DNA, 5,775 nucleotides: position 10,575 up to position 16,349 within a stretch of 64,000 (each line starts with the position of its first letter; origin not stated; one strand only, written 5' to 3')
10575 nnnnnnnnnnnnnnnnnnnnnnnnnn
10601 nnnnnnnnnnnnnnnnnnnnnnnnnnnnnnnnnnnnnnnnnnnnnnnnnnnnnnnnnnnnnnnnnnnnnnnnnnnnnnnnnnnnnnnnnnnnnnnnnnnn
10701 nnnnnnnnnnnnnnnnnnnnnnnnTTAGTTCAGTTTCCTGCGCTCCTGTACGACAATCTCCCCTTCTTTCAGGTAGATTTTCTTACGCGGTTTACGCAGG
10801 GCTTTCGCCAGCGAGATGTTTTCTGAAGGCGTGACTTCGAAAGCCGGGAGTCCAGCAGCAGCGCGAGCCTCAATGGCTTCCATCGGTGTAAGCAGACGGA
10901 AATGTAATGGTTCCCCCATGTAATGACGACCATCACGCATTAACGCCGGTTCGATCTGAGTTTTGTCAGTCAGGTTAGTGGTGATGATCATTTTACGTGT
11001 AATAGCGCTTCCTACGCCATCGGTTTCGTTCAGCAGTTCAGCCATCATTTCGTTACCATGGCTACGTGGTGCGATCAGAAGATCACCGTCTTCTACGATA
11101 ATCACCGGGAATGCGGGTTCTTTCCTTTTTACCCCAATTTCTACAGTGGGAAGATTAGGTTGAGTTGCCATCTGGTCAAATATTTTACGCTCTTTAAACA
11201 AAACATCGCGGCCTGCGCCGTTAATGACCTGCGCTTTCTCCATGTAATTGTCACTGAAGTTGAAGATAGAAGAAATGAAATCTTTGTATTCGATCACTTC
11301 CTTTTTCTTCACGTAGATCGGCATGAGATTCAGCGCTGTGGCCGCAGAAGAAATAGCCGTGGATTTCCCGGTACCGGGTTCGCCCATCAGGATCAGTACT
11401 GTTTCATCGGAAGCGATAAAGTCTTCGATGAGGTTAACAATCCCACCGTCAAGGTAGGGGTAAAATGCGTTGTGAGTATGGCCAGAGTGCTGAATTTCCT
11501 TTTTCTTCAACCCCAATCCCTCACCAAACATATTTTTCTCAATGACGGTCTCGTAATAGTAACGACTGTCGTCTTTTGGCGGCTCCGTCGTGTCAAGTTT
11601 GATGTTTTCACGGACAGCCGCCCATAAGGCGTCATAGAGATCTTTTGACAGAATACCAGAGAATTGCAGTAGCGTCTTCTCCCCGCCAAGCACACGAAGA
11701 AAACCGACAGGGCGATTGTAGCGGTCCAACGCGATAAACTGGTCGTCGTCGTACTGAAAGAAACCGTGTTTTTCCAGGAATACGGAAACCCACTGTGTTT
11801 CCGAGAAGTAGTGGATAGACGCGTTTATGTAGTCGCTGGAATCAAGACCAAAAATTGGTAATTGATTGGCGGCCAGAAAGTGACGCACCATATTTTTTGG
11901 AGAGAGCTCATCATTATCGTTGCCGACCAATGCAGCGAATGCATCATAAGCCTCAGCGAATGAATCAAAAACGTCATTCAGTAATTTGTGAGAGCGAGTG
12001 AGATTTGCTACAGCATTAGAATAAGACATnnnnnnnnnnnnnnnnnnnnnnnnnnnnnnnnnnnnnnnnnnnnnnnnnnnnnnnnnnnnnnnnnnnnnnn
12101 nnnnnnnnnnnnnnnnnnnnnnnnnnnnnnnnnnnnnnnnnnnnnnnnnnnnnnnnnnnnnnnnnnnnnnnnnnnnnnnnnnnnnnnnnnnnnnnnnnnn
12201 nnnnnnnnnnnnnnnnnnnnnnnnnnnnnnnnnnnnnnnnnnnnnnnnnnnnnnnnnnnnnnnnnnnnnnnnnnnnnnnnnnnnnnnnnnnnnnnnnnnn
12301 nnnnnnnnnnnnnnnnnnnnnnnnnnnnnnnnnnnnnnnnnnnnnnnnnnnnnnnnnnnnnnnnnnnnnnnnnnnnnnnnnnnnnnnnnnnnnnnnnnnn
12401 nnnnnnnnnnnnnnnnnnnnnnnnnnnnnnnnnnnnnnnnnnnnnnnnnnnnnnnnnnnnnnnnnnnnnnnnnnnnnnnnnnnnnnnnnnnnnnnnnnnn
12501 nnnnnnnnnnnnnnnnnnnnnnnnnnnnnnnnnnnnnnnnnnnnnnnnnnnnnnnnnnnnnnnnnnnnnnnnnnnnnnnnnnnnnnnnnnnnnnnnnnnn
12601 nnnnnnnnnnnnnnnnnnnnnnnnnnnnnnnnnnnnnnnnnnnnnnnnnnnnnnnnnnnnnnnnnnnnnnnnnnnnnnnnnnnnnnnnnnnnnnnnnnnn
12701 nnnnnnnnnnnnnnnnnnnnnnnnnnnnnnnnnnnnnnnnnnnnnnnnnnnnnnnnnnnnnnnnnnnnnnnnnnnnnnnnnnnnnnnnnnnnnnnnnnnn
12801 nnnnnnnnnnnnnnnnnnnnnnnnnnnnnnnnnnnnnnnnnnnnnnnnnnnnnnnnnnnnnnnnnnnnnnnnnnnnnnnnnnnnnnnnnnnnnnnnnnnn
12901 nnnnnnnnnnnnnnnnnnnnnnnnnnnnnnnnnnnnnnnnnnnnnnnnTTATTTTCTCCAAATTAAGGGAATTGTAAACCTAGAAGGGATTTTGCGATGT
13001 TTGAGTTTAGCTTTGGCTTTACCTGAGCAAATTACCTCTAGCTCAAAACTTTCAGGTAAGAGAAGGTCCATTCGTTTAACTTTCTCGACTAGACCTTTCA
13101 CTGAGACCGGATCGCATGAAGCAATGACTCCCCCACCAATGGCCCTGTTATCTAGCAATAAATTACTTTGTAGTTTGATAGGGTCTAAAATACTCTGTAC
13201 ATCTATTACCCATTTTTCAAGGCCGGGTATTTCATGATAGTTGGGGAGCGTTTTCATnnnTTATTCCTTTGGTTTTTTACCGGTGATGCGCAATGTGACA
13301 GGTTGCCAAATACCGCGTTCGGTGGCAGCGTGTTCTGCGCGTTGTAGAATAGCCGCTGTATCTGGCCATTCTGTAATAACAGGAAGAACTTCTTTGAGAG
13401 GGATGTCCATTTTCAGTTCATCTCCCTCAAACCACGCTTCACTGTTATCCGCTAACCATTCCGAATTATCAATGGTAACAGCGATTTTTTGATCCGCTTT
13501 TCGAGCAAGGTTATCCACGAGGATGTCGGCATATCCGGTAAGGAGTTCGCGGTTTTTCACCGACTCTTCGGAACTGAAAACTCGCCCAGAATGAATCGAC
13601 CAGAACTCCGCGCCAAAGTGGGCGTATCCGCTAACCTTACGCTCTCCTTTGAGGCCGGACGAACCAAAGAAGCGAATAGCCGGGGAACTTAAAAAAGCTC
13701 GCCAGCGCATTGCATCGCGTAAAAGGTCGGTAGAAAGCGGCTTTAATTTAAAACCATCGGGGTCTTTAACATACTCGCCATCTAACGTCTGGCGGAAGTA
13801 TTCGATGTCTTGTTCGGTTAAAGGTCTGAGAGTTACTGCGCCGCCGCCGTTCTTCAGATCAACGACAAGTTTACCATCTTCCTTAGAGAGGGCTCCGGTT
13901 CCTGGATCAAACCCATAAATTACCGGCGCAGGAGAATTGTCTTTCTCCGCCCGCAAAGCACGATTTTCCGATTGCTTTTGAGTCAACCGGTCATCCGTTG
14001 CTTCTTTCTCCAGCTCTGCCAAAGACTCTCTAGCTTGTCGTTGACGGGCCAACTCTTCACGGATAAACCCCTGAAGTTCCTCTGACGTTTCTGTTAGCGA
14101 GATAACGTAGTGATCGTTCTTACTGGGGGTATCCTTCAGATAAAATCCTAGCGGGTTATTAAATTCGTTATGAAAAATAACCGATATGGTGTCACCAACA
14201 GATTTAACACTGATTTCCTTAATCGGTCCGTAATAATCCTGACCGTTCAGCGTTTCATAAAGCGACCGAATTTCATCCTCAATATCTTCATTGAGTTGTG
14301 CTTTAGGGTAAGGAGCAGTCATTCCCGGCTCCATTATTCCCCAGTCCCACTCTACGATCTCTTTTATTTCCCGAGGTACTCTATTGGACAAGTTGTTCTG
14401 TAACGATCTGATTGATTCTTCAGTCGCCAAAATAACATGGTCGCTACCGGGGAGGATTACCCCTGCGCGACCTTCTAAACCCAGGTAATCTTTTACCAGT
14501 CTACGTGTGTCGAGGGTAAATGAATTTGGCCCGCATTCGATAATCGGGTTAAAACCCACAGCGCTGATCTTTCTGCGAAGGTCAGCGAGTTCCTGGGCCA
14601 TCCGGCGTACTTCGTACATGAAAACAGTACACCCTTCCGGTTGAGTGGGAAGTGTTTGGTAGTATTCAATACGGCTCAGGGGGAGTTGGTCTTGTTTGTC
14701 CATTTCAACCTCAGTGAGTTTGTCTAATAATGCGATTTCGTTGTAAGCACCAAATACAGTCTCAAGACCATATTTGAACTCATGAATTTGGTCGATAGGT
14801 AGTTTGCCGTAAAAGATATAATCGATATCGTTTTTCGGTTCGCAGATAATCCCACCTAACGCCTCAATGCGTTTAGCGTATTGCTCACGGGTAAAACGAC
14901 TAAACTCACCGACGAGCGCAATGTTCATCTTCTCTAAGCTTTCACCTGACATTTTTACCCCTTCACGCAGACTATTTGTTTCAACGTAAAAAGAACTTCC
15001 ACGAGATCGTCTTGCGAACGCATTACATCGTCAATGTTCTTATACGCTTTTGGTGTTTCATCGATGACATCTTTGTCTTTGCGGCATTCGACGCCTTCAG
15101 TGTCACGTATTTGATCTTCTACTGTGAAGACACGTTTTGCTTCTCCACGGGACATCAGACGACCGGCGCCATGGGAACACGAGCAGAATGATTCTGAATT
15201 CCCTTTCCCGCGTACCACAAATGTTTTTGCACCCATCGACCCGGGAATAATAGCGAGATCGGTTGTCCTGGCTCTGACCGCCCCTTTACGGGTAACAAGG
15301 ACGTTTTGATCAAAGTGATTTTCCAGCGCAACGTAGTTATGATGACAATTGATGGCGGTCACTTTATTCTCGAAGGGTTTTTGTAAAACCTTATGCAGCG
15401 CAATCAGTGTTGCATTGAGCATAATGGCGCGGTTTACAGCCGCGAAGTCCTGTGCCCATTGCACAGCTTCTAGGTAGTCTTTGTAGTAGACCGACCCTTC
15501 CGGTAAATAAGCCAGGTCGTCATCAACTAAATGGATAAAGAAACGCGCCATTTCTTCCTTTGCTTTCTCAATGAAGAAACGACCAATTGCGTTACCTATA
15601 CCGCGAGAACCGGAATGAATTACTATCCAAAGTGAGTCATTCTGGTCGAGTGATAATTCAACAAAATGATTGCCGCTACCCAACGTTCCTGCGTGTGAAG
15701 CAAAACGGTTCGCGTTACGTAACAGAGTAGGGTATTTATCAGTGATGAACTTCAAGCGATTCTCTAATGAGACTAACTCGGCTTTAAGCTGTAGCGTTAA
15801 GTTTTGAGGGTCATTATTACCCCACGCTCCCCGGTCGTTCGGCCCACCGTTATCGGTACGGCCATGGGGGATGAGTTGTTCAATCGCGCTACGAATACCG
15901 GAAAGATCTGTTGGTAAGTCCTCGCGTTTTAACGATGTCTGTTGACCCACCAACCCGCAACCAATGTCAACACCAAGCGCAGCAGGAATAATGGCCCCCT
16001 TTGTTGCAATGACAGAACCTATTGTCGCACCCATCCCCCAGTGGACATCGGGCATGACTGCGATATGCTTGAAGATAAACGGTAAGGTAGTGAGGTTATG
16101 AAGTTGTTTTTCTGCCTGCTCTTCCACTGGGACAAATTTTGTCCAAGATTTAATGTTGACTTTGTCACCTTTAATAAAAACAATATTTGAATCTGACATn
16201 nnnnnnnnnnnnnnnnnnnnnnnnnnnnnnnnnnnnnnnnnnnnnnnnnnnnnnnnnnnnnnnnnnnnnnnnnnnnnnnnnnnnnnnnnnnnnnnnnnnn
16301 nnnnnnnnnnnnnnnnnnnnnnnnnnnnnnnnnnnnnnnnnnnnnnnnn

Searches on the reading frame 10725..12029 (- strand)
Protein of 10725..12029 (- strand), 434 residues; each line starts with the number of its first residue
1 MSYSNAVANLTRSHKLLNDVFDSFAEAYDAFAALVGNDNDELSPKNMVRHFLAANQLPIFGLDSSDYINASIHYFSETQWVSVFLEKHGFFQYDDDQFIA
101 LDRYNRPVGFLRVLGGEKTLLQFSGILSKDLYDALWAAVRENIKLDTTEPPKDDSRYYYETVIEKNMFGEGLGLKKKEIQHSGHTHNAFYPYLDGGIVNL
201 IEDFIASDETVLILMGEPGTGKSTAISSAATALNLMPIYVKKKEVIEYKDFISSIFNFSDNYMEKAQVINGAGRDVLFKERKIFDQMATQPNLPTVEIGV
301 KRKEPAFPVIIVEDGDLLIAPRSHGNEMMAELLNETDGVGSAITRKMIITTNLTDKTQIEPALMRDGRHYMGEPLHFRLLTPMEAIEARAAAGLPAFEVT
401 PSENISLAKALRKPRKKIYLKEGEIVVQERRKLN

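Call 3: search_protein_families(library=pfam, proteins=[window:10725-12029:-], max_evalue=1)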
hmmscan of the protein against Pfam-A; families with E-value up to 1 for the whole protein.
window:10725-12029:- (434 aa): 10 families
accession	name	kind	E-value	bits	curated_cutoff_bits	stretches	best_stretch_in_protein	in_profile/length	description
PF00004.35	AAA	-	1.5e-08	35.6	21.2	1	212-368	1-122/131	ATPase family associated with various cellular activities (AAA)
PF13401.12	AAA_22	-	0.00026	21.7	27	1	208-332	4-104/130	AAA domain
PF13604.12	AAA_30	-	0.0032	17.7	27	1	199-233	8-42/191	AAA domain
PF13191.12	AAA_16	-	0.0081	17.1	32.6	1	201-239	16-54/167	AAA ATPase domain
PF07728.20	AAA_5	-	0.0085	16.5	22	1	212-254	2-45/139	AAA domain (dynein-related subfamily)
PF20720.3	nSTAND3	-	0.018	15.1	27.2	1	208-259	16-61/155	Novel STAND NTPase 3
PF13481.12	AAA_25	-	0.022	14.8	27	1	200-232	25-56/195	AAA domain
PF24883.2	NPHP3_N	-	0.027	15.1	24.8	1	207-234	20-47/164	Nephrocystin 3, N-terminal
PF13245.12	AAA_19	-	0.06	14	25.1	1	206-233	8-35/134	AAA domain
PF12775.13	AAA_7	-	0.11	12.4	25.8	1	187-234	11-58/181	P-loop containing dynein motor region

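Call 4: search_protein_families(library=phrogs, proteins=[window:10725-12029:-], max_evalue=0.1)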
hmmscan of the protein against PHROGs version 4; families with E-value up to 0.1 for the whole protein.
window:10725-12029:- (434 aa): 12 families
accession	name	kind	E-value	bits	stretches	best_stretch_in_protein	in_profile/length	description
phrog_35110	-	unknown function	1.1e-88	299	1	15-427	33-451/455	-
phrog_14322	-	unknown function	1.4e-36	127.6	2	289-413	267-383/398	-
phrog_11907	-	other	1.1e-09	39.1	1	188-396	153-344/400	ATPase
phrog_37885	-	unknown function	4.9e-07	30.6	2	185-227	41-82/176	-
phrog_7485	-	unknown function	2.6e-06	27.7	1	211-368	229-352/430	-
phrog_1297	-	other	0.0088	16.1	1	198-240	15-56/356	ATPase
phrog_50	-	DNA, RNA and nucleotide metabolism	0.0097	16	1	199-261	358-419/570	DnaC-like helicase loader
phrog_5846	-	DNA, RNA and nucleotide metabolism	0.012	15.9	1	197-242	24-71/380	clamp loader of DNA polymerase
phrog_3940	-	unknown function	0.013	15.3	1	209-270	25-87/537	-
phrog_6931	-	unknown function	0.027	14.7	1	206-285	182-265/343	-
phrog_249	-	moron, auxiliary metabolic gene and host takeover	0.061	13.6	1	208-258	126-176/380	porphyrin biosynthesis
phrog_3757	-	unknown function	0.084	13.2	0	209-246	126-163/367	-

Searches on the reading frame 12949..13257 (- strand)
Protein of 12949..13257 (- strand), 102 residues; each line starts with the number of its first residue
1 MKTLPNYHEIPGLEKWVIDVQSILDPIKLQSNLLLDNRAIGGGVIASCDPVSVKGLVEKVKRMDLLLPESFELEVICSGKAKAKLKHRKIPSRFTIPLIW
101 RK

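Call 3: search_protein_families(library=pfam, proteins=[window:12949-13257:-], max_evalue=1)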
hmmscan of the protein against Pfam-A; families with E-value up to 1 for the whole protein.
window:12949-13257:- (102 aa): 0 families

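Call 4: search_protein_families(library=phrogs, proteins=[window:12949-13257:-], max_evalue=0.1)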
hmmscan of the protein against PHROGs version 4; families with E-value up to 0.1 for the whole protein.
window:12949-13257:- (102 aa): 0 families

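Call 24: search_protein_families(library=ncbifam, proteins=[window:12949-13257:-], max_evalue=1)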
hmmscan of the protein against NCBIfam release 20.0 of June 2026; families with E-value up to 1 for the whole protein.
window:12949-13257:- (102 aa): 1 family
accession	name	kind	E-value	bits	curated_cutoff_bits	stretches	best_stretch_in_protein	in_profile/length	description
NF003726.0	PRK05329.2-5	equivalog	0.041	12.7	354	1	18-52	358-392/415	glycerol-3-phosphate dehydrogenase subunit GlpB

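Call 80: search_protein_families(library=padloc, proteins=[window:12949-13257:-], max_evalue=0.01)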
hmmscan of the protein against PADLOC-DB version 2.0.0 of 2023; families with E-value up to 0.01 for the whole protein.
window:12949-13257:- (102 aa): 0 families

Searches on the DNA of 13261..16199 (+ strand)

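Call 5: search_dna_similar(query=window:13261-16199:+, collection=phages, mode=near, max_rows=20)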
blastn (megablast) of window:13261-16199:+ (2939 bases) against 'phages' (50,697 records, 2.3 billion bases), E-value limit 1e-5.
Records with a match: 1; places in all: 1; records where one place covers at least 80% of the query: 0.
Best place of each record, by identity: 90-95% 1.
By first word of the organism name: Klebsiella 1.
By host as written in the record: - 1.
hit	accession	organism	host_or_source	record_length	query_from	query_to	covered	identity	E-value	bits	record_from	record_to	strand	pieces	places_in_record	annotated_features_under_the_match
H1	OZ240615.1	Klebsiella phage vB_KpM_Centimanus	-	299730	1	1703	58%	94.4%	0e+0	2621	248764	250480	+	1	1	hypothetical protein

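Call 21: search_dna_similar(query=L003:5001-6242:+, collection=phages, mode=distant, max_rows=30)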
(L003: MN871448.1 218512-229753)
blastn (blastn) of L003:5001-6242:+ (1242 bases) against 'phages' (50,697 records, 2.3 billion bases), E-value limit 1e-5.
Records with a match: 101; places in all: 103; records where one place covers at least 80% of the query: 21.
Best place of each record, by identity: >=99% 3; 60-80% 98.
By first word of the organism name: Brevibacterium 32; Erwinia 17; Caulobacter 17; Pseudomonas 15; Mycobacterium 5; Acinetobacter 4; Serratia 3; Ralstonia 3; Escherichia 2; Stenotrophomonas 1; and 2 more.
By host as written in the record: Brevibacterium aurantiacum SMQ-1335 32; Erwinia amylovora 14; - 7; Caulobacter crescentus NA1000 6; Mycobacterium smegmatis mc2 155 5; Pseudomonas aeruginosa 4; Caulobacter crescentus 4; Caulobacter vibrioides 4; and 16 more.
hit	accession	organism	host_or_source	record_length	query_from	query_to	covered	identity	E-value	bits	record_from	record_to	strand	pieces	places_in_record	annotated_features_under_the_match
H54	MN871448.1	Serratia phage KpSz_1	Klebsiella pneumoniae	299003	1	1242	100%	100.0%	0e+0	2241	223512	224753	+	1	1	record has no annotation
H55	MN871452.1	Serratia phage KpZh_1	Klebsiella pneumoniae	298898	1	1242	100%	100.0%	0e+0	2241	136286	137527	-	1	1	record has no annotation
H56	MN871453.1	Serratia phage KpZh_LPS_45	Klebsiella pneumoniae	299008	1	1242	100%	100.0%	0e+0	2241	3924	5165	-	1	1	record has no annotation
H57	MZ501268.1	Erwinia phage AH06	Erwinia billingiae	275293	55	1241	96%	67.4%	7e-93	348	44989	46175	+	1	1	49: tRNA-splicing ligase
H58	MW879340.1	Erwinia phage pEa_SNUABM_48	Erwinia amylovora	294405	9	1199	96%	67.1%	1e-89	336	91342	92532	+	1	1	hypothetical protein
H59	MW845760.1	Erwinia phage pEa_SNUABM_37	Erwinia amylovora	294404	9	1199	96%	67.1%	1e-89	336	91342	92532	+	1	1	hypothetical protein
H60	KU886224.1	Erwinia phage vB_EamM_RAY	Erwinia amylovora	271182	55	1226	94%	67.3%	2e-93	350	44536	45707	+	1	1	putative RtcB-like protein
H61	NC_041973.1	Erwinia phage vB_EamM_RAY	Erwinia amylovora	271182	55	1226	94%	67.3%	2e-93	350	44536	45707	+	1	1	tRNA splicing ligase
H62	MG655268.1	Erwinia phage vB_EamM_Desertfox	Erwinia amylovora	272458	55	1226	94%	67.2%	8e-92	344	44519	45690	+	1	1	putative RtcB-like protein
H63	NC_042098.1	Erwinia phage vB_EamM_Desertfox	Erwinia amylovora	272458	55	1226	94%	67.2%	8e-92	344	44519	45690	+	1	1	tRNA splicing ligase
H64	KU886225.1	Erwinia phage vB_EamM_Deimos-Minion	Erwinia amylovora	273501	55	1226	94%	67.1%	1e-90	341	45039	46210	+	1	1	putative RtcB-like protein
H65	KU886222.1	Erwinia phage vB_EamM_Special G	Erwinia amylovora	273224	55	1226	94%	67.1%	1e-90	341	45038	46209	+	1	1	50: putative RtcB-like protein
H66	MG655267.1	Erwinia phage vB_EamM_Bosolaphorus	Erwinia amylovora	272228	55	1226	94%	67.1%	1e-90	341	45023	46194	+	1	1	putative RtcB-like protein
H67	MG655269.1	Erwinia phage vB_EamM_MadMel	Erwinia amylovora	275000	55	1226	94%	67.1%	1e-90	341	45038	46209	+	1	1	putative RtcB-like protein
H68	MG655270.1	Erwinia phage vB_EamM_Mortimer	Erwinia amylovora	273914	55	1226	94%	67.1%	1e-90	341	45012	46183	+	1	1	putative RtcB-like protein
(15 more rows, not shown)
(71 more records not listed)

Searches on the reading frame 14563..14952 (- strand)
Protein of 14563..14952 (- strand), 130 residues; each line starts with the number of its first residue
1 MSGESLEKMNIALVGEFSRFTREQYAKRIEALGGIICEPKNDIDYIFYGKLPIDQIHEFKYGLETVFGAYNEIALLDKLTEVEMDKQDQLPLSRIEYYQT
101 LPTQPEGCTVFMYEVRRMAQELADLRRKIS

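Call 33: search_solved_structures(query=A4, max_evalue=10, show_alignments=3)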
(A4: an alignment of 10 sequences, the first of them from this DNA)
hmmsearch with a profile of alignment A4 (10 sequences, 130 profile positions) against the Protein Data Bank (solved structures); distinct sequences matched with E-value up to 10: 2.
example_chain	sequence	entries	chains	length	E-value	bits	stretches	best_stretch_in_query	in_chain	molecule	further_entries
2hmf_A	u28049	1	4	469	0.79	12.8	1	2-32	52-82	Probable aspartokinase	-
3c1m_A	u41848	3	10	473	0.8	12.8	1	2-32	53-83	Probable aspartokinase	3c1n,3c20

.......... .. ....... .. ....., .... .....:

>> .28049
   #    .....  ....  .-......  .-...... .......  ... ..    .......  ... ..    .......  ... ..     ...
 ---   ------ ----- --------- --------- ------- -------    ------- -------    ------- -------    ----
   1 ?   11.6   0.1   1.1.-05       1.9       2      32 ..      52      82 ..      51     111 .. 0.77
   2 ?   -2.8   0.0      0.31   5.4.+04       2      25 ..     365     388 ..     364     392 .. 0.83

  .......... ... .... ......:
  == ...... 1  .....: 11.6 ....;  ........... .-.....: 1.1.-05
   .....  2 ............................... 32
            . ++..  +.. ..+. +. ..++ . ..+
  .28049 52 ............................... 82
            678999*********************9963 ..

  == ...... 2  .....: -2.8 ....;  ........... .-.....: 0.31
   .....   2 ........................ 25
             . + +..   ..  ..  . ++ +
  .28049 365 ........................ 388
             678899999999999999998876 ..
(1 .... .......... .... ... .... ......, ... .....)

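Call 61: search_solved_structures(query=A6, max_evalue=10, show_alignments=4)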
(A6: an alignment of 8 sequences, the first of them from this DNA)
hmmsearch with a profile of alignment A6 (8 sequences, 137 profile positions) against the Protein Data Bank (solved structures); distinct sequences matched with E-value up to 10: 6.
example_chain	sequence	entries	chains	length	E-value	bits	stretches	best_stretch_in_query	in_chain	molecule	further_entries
2k6g_A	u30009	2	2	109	0.065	16.4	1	25-89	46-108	Replication factor C subunit 1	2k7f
2ebu_A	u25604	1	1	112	0.17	15.1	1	25-87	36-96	Replication factor C subunit 1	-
2owo_A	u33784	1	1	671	0.39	13.9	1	2-82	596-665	DNA ligase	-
5tt5_A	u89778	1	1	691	0.41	13.8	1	2-82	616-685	DNA ligase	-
5e2q_A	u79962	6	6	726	0.64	13.2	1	69-125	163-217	Dipeptidyl peptidase 3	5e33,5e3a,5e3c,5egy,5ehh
8heh_A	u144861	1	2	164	0.99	12.6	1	4-54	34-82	GNAT family N-acetyltransferase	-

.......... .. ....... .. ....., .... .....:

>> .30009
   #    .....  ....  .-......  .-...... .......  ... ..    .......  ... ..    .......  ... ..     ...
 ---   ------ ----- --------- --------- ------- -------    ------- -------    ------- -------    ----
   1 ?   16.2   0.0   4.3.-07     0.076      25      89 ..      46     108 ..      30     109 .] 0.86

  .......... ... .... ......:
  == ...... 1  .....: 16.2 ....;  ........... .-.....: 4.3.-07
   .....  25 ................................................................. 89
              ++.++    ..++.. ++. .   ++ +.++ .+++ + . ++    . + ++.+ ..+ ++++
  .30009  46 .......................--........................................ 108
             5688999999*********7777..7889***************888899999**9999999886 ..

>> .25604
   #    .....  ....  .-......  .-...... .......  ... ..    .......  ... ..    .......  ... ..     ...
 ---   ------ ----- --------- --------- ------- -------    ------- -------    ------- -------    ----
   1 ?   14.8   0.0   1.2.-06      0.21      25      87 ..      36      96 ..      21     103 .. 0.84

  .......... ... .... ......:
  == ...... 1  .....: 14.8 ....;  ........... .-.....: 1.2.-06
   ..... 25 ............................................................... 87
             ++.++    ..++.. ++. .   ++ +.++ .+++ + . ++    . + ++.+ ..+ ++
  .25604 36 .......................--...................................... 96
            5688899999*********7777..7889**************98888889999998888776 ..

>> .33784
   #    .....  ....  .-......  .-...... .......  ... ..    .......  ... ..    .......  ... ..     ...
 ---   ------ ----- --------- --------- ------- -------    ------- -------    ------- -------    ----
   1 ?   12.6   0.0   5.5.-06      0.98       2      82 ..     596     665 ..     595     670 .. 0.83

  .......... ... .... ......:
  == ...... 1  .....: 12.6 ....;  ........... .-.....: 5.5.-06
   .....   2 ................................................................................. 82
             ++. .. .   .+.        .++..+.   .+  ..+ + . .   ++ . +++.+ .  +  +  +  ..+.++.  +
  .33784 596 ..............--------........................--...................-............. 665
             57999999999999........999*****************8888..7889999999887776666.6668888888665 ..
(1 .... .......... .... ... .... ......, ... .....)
